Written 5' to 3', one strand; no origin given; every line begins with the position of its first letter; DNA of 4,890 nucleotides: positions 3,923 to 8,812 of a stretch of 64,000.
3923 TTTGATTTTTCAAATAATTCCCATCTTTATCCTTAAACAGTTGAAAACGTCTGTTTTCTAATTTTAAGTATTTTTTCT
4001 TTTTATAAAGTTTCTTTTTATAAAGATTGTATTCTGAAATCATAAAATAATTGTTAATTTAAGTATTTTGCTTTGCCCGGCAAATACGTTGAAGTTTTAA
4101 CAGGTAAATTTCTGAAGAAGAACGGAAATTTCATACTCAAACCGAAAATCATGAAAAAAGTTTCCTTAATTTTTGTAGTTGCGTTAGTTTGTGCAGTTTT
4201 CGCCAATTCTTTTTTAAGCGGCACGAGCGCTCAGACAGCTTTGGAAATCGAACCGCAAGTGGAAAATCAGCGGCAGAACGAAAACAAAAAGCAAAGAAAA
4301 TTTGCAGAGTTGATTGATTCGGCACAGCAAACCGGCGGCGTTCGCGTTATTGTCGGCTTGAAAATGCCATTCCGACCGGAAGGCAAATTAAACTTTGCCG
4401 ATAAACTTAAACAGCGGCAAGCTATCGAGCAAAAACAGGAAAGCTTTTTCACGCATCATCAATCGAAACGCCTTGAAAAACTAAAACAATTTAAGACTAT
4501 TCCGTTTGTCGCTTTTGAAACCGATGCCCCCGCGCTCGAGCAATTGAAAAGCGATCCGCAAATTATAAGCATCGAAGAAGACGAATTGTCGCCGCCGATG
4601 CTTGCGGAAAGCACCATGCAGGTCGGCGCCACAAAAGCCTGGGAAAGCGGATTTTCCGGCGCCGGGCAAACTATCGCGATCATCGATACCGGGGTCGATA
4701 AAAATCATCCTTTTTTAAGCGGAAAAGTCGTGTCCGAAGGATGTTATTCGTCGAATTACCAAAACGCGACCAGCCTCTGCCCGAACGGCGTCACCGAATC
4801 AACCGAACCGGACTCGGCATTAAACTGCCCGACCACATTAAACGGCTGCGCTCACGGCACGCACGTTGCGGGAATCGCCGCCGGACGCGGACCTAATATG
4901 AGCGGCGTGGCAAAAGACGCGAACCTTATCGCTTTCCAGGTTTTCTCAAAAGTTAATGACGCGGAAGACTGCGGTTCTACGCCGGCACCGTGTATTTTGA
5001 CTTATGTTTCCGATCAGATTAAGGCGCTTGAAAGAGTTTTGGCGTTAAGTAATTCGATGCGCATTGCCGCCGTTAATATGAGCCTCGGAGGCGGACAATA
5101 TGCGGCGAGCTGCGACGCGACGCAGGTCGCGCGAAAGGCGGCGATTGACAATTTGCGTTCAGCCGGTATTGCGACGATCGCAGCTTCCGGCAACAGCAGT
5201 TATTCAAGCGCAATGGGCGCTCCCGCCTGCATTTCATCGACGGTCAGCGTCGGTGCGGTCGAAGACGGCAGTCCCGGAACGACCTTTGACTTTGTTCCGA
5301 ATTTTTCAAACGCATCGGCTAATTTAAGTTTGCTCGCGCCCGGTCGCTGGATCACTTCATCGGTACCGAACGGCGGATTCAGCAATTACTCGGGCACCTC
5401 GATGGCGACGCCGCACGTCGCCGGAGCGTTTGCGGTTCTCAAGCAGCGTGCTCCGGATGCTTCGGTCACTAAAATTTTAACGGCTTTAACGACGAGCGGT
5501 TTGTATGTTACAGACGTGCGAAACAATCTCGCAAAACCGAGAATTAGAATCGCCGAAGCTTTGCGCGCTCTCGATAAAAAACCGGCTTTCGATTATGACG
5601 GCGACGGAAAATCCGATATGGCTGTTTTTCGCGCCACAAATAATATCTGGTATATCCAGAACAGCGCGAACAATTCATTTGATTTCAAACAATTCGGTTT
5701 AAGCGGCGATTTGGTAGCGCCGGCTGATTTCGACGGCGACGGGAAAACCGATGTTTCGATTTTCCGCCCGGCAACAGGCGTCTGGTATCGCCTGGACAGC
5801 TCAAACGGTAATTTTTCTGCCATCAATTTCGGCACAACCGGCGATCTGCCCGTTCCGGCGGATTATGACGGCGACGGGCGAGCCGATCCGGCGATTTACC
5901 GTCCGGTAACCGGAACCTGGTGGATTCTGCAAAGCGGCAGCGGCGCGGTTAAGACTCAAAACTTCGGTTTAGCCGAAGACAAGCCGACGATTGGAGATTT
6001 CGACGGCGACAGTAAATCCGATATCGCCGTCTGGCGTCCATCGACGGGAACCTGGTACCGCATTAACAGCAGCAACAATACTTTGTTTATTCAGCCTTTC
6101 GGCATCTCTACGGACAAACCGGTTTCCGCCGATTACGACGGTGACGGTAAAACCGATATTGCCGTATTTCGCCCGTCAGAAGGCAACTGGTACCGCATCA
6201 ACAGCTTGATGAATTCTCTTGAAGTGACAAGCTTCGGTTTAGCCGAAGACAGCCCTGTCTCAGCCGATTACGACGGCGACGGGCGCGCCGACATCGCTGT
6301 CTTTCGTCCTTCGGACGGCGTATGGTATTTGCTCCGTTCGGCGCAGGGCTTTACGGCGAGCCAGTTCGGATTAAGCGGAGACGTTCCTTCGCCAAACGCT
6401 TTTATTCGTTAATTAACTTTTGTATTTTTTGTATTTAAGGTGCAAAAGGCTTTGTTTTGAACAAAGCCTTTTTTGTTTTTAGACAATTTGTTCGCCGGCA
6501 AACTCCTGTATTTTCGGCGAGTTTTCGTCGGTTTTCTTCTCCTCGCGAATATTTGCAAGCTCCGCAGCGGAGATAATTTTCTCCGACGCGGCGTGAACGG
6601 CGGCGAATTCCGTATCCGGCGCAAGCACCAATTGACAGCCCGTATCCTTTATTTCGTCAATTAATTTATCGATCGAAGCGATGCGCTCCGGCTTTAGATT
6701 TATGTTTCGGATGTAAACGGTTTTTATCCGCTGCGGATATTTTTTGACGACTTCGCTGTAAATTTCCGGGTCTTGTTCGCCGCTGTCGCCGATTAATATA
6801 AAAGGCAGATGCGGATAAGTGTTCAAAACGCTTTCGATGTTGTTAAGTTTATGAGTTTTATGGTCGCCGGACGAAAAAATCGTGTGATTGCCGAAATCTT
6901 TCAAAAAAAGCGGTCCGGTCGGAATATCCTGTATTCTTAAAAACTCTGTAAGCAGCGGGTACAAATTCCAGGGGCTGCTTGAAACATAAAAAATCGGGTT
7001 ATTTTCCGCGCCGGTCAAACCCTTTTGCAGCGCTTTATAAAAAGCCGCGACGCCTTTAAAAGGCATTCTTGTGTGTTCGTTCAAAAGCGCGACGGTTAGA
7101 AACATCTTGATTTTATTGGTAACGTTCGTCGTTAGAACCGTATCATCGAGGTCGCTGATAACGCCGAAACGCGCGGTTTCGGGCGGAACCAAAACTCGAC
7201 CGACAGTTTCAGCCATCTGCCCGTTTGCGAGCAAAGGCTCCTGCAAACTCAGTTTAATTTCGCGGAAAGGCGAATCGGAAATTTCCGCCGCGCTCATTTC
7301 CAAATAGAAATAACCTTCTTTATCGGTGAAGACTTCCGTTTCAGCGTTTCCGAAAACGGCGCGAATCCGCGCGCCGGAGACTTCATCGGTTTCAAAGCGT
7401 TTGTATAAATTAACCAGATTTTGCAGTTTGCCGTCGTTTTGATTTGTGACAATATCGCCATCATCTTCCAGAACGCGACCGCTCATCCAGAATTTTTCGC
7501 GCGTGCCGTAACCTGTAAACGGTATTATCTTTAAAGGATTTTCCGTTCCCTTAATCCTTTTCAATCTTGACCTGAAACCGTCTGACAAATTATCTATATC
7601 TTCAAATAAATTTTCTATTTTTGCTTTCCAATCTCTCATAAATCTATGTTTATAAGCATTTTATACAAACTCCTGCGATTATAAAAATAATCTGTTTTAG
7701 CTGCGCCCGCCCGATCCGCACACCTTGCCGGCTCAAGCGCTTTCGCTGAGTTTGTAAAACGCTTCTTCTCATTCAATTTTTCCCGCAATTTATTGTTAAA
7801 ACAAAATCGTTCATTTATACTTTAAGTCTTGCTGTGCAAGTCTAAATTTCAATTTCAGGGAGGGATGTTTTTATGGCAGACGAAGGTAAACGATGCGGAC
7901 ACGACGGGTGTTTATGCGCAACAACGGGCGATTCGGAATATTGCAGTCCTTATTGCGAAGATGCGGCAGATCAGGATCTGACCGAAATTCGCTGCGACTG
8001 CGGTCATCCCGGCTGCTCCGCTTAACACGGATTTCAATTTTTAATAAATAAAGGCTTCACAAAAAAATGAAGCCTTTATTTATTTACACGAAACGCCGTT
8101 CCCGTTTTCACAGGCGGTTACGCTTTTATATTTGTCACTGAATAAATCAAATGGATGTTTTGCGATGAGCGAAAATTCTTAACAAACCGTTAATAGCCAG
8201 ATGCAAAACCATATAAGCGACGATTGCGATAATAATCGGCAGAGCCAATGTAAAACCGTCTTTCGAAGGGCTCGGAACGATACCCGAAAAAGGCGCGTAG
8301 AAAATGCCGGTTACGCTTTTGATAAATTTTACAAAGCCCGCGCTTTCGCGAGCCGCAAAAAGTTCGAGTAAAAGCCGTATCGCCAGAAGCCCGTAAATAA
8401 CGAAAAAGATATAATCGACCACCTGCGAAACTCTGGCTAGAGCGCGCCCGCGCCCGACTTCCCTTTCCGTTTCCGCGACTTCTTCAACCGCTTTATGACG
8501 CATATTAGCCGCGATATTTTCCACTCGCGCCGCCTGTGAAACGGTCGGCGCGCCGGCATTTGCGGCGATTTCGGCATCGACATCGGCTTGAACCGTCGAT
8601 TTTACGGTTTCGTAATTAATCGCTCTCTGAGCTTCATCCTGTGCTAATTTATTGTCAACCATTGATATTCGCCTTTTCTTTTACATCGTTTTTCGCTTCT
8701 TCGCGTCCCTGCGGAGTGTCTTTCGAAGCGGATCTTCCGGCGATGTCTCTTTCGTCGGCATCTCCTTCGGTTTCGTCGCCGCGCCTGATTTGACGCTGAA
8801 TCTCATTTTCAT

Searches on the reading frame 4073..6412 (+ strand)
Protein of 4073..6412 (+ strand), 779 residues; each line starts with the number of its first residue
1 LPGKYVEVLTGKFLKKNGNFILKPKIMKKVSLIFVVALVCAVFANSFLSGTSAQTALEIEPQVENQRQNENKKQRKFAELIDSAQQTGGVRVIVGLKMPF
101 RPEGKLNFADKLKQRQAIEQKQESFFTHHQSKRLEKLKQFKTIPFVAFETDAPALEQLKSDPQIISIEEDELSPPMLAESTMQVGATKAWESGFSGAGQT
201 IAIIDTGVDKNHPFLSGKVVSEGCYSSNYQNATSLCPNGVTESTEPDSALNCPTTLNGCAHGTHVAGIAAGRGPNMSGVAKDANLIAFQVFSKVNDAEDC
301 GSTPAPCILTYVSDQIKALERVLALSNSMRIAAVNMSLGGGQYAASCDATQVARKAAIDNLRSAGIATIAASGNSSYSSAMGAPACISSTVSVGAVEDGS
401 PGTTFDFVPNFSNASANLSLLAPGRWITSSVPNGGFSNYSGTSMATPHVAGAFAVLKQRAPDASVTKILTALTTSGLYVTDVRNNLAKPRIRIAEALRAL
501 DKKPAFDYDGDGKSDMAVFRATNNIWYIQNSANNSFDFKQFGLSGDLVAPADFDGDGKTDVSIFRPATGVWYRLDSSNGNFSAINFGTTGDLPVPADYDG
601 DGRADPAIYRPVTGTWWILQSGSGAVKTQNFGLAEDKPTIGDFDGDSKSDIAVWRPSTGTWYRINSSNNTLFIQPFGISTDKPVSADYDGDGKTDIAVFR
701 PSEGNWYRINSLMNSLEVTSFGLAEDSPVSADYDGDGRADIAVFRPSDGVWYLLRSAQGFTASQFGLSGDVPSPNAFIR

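Call 46: search_protein_families(library=pfam, proteins=[window:4073-6412:+], max_evalue=0.0001)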
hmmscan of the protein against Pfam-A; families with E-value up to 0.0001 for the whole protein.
window:4073-6412:+ (779 aa): 3 families
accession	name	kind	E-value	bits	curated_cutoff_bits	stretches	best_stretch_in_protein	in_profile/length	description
PF00082.27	Peptidase_S8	-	2e-35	122.9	21.8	1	196-475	1-272/288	Subtilase family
PF13517.12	FG-GAP_3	-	7.4e-27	94.2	26.9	4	642-698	1-61/61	FG-GAP-like repeat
PF01839.29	FG-GAP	-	2.7e-23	81.8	22.1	0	685-703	7-25/37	FG-GAP repeat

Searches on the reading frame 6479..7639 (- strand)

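Call 6: search_protein_families(library=pfam, proteins=[window:6479-7639:-], max_evalue=0.01)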
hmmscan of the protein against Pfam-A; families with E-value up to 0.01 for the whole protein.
window:6479-7639:- (386 aa): 1 family
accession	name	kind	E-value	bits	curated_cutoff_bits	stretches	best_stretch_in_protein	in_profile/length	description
PF09949.15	APP1_cat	-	1e-53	181.8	27.1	1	158-312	1-154/154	Phosphatidate phosphatase APP1, catalytic domain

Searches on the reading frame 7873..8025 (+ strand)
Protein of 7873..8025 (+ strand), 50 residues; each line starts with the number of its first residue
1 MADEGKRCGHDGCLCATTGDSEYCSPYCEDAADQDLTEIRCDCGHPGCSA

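Call 81: search_protein_families(library=pfam, proteins=[window:7873-8025:+], max_evalue=1)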
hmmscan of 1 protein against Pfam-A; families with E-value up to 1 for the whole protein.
window:7873-8025:+ (50 aa): 1 family
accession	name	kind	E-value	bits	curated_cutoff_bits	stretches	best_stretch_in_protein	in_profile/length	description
PF24906.1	Zf_WRKY19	-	0.77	10.1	27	1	5-13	1-9/24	WRKY19 zinc finger domain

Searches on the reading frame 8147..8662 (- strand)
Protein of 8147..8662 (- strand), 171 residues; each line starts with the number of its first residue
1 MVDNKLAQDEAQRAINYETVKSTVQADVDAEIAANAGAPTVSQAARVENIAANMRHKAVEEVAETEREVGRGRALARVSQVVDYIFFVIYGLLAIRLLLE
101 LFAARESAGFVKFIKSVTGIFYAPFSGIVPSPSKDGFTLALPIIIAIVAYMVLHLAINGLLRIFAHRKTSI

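Call 6: search_protein_families(library=pfam, proteins=[window:8147-8662:-], max_evalue=0.01)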
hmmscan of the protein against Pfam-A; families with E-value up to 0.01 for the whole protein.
window:8147-8662:- (171 aa): 1 family
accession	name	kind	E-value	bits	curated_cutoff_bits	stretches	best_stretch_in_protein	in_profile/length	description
PF02325.22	YGGT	-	0.0019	19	27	1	84-153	2-66/70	YGGT family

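Call 39: search_protein_families(library=ncbifam, proteins=[window:8147-8662:-], max_evalue=0.1)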
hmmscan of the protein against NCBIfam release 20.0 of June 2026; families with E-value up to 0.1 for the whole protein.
window:8147-8662:- (171 aa): 1 family
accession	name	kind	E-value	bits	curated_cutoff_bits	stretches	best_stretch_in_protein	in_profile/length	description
NF007423.1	PRK09966.1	equivalog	0.055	12.4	325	1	3-104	62-165/390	diguanylate cyclase DgcN/YfiN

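Call 45: search_protein_families(library=pfam, proteins=[window:8147-8662:-], max_evalue=5)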
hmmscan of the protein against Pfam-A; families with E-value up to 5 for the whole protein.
window:8147-8662:- (171 aa): 1 family
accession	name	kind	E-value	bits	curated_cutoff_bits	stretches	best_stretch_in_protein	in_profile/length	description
PF02325.22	YGGT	-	0.0019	19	27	1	84-153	2-66/70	YGGT family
